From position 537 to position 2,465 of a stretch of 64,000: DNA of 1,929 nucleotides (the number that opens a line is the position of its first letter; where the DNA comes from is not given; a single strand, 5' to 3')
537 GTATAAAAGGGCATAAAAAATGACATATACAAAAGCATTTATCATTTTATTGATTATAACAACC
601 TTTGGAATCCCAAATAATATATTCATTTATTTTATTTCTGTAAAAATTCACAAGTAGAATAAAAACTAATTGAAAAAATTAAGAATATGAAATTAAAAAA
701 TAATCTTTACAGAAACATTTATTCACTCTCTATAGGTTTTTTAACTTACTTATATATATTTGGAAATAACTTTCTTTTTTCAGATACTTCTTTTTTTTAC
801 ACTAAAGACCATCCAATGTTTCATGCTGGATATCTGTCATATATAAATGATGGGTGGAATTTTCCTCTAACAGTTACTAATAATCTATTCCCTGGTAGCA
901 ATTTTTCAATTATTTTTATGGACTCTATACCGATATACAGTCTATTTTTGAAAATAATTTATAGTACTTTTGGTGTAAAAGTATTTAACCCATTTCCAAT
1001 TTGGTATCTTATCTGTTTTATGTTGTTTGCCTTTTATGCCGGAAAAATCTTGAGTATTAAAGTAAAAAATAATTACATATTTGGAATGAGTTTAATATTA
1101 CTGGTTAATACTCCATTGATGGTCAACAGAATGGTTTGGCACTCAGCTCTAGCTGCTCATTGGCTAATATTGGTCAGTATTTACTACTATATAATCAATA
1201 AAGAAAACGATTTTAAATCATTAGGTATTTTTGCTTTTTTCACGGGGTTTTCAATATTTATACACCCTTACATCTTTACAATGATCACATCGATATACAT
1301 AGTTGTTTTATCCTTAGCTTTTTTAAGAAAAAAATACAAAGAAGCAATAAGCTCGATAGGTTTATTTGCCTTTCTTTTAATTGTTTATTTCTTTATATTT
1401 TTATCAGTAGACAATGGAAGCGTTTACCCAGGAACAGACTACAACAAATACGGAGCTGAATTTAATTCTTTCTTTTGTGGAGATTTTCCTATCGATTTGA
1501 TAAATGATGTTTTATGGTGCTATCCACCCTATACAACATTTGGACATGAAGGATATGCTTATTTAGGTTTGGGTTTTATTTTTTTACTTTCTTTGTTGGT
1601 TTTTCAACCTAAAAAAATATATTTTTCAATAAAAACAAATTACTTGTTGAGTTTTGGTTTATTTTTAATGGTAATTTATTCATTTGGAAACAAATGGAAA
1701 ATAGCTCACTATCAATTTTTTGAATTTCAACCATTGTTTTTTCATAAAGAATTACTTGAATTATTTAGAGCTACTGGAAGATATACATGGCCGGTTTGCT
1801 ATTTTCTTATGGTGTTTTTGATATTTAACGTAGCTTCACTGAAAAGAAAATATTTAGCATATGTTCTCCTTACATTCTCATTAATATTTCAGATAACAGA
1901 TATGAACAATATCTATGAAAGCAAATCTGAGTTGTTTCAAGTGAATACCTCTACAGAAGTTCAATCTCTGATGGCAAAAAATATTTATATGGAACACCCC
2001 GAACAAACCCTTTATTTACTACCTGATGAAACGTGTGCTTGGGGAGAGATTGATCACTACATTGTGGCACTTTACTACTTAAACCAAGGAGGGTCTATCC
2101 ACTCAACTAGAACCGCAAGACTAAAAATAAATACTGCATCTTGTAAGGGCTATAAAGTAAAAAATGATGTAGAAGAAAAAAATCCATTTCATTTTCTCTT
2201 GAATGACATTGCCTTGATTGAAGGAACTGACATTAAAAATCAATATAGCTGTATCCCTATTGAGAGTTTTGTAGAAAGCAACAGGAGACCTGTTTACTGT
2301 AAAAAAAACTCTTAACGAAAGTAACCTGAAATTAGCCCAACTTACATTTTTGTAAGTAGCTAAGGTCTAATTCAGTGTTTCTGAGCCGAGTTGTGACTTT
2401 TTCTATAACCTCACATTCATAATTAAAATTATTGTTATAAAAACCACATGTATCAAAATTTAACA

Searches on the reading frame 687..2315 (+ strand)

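Call 32: search_protein_families(library=pfam, proteins=[window:687-2315:+], max_evalue=0.00001)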
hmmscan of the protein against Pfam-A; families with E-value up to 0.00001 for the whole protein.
window:687-2315:+ (542 aa): 1 family
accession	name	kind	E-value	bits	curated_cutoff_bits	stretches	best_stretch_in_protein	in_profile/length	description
PF19830.4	DUF6311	-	9e-10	39.2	27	1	14-305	10-297/303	Family of unknown function (DUF6311)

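Call 72: search_protein_families(library=pfam, proteins=[window:687-2315:+], max_evalue=0.01)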
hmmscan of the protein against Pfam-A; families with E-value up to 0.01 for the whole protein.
window:687-2315:+ (542 aa): 1 family
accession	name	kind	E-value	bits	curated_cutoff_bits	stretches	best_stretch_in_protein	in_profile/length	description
PF19830.4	DUF6311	-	9e-10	39.2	27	1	14-305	10-297/303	Family of unknown function (DUF6311)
